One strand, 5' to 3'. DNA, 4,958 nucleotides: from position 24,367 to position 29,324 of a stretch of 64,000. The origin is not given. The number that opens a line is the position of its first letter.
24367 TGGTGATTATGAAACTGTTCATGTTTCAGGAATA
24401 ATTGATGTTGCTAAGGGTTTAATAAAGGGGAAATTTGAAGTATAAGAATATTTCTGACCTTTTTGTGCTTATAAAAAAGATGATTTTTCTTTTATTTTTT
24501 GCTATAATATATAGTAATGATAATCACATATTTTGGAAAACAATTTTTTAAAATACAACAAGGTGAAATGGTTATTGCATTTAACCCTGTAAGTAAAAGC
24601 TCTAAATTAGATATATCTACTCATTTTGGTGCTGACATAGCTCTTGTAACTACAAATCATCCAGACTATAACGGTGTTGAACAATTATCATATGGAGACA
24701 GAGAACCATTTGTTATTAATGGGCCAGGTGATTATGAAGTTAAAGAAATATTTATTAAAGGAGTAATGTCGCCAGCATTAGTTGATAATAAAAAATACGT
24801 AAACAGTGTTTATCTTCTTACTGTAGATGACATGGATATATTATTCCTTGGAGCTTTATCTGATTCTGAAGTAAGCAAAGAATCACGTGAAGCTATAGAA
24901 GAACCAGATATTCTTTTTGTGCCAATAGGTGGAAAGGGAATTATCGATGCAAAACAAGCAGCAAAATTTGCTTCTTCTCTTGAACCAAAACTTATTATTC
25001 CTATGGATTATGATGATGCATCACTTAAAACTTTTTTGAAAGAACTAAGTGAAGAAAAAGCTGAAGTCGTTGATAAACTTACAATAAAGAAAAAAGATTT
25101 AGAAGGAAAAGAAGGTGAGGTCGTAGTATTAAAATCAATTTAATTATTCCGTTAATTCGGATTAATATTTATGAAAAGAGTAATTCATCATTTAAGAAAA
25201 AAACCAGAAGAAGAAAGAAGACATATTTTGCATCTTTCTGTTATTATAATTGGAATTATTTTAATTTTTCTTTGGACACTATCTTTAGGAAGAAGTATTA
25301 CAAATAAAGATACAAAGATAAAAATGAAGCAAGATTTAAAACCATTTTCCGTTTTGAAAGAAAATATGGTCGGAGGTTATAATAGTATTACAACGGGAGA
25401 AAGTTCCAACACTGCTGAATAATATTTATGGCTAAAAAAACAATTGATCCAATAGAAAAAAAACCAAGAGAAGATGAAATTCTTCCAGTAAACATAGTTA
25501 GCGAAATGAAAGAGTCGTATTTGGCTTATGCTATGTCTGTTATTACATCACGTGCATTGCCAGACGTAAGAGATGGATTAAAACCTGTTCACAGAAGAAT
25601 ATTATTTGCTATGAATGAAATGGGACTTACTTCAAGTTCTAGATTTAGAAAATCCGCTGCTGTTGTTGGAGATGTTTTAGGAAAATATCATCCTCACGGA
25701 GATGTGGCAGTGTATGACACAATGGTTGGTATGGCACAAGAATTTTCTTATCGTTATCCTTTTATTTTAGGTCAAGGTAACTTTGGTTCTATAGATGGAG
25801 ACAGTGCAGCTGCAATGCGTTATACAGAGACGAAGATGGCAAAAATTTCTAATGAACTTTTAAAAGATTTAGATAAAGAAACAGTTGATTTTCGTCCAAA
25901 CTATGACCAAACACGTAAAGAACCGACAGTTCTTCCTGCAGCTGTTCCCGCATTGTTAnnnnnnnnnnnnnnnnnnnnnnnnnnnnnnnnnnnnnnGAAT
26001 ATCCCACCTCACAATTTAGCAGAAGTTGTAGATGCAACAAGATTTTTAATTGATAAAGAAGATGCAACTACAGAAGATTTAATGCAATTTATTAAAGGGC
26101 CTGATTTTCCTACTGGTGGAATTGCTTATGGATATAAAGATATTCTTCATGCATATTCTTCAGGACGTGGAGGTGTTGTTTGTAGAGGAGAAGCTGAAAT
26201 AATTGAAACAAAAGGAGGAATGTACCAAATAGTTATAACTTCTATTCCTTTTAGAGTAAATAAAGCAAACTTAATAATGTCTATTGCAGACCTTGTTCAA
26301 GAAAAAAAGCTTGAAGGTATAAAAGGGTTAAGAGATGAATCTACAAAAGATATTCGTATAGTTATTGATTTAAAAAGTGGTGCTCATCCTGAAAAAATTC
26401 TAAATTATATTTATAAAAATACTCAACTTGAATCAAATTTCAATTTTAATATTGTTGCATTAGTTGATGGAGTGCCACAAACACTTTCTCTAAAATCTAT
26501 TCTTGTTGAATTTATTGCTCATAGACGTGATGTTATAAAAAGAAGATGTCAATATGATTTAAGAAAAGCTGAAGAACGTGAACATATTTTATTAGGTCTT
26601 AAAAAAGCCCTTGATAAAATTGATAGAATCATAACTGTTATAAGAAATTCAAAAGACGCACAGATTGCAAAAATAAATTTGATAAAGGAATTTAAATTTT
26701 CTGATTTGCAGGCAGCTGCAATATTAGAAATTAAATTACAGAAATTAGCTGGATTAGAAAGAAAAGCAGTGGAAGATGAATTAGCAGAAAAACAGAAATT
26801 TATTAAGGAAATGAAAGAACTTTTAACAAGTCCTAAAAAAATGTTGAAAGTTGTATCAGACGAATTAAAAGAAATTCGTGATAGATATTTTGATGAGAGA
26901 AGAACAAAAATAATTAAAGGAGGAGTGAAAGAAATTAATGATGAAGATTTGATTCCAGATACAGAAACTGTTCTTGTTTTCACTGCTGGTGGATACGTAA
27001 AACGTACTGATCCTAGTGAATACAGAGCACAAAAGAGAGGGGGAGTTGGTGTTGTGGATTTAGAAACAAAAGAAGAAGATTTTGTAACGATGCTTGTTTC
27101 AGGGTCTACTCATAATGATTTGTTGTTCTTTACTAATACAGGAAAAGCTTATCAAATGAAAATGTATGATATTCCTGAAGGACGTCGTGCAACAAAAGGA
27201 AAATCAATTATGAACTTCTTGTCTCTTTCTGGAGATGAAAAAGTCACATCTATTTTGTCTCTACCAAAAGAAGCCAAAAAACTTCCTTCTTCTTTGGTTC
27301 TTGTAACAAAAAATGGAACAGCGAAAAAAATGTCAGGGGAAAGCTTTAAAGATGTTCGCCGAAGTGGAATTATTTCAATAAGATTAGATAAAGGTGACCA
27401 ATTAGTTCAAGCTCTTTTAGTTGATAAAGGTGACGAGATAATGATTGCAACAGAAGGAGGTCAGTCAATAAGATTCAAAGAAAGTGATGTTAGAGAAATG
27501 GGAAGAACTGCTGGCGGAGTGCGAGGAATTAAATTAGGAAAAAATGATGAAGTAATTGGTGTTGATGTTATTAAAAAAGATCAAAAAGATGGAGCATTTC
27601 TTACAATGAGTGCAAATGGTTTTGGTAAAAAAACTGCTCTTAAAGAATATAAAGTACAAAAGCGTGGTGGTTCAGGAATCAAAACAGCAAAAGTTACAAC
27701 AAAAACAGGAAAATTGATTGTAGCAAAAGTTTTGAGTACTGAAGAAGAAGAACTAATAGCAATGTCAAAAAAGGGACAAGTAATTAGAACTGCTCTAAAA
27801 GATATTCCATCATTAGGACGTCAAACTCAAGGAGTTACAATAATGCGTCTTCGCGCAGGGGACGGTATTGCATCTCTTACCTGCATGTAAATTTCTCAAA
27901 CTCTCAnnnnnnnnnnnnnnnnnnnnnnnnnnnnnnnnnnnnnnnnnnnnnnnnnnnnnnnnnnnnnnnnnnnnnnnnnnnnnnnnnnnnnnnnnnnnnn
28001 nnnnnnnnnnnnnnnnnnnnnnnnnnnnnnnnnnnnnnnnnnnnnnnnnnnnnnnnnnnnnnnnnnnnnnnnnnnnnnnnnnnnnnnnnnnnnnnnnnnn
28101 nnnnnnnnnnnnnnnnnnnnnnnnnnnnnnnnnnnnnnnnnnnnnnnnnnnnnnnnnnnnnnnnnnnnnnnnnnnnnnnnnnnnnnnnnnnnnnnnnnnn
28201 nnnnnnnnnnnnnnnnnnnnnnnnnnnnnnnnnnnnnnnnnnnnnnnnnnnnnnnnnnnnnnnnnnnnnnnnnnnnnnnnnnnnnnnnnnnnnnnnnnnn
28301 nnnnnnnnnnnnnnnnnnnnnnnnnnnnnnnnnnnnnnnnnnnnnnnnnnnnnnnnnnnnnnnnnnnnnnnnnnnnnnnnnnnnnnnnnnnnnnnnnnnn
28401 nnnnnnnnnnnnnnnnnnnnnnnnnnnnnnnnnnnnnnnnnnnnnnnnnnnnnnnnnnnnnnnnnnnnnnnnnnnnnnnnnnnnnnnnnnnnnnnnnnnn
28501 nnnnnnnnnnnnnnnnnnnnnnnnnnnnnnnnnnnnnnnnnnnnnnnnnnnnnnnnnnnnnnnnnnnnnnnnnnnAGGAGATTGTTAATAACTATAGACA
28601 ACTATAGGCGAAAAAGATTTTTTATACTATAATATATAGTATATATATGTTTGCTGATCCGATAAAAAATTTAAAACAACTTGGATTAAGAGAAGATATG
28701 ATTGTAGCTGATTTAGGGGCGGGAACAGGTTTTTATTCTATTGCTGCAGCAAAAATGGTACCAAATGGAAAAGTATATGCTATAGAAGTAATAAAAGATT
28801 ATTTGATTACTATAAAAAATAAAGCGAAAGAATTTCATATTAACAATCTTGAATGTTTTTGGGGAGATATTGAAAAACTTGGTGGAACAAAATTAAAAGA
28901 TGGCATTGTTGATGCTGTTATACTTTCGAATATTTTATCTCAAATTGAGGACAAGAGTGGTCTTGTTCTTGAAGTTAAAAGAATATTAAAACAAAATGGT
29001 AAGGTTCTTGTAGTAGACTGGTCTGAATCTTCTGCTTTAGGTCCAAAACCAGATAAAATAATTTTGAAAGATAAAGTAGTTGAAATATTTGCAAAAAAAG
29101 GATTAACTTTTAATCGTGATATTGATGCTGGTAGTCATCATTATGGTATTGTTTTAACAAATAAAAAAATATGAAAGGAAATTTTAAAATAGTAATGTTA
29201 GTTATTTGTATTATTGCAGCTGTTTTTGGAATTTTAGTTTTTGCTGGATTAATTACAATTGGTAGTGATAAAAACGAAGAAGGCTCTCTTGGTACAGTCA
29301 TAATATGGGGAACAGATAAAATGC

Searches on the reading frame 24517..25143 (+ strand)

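Call 7: search_protein_families(library=pfam, proteins=[window:24517-25143:+], max_evalue=0.0001)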
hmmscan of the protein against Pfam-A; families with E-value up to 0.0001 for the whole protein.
window:24517-25143:+ (208 aa): 1 family
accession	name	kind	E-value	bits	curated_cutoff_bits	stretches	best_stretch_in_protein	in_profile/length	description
PF13483.12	Lactamase_B_3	-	2e-26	93.3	24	1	3-163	2-159/160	Beta-lactamase superfamily domain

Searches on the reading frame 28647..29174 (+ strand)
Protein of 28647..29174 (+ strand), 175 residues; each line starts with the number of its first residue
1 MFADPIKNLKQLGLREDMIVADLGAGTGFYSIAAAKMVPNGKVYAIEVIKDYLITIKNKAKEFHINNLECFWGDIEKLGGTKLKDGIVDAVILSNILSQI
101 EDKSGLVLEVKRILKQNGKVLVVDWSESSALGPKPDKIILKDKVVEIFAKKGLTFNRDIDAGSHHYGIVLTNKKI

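Call 7: search_protein_families(library=pfam, proteins=[window:28647-29174:+], max_evalue=0.0001)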
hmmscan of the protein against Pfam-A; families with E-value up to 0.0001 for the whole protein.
window:28647-29174:+ (175 aa): 10 families
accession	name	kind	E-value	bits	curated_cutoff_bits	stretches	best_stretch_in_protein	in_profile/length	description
PF13847.12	Methyltransf_31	-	1.1e-17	64.4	27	1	15-128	2-115/145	Methyltransferase domain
PF08241.18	Methyltransf_11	-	5.2e-12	46.7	21.2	1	22-121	2-94/95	Methyltransferase domain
PF13649.12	Methyltransf_25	-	2.9e-11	44.3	27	1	20-118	1-97/97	Methyltransferase domain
PF08242.18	Methyltransf_12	-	3.5e-08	34.5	30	1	22-119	2-97/98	Methyltransferase domain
PF01209.24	Ubie_methyltran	-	4.7e-07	29.8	20.1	1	13-128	44-157/233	ubiE/COQ5 methyltransferase family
PF02390.23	Methyltransf_4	-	2.9e-06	27.3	24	1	18-90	3-75/173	Putative methyltransferase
PF05175.20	MTS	-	3.4e-06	27.2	23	1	16-123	31-139/170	Methyltransferase small domain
PF13489.12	Methyltransf_23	-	7.8e-06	26.1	27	1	5-129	9-123/164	Methyltransferase domain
PF01728.25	FtsJ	-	2.9e-05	24.5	24.1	1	10-78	14-78/181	FtsJ-like methyltransferase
PF06325.19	PrmA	-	3.9e-05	23.7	22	1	9-121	155-257/296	Ribosomal protein L11 methyltransferase (PrmA)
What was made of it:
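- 28647..29174 (+): SAM-dependent methyltransferase. It is the first gene of the likely transcription unit and overlaps the next gene by 4 nt. It is a conserved neighbour of the array. Pfam Methyltransf_31/11/25 (call 7).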
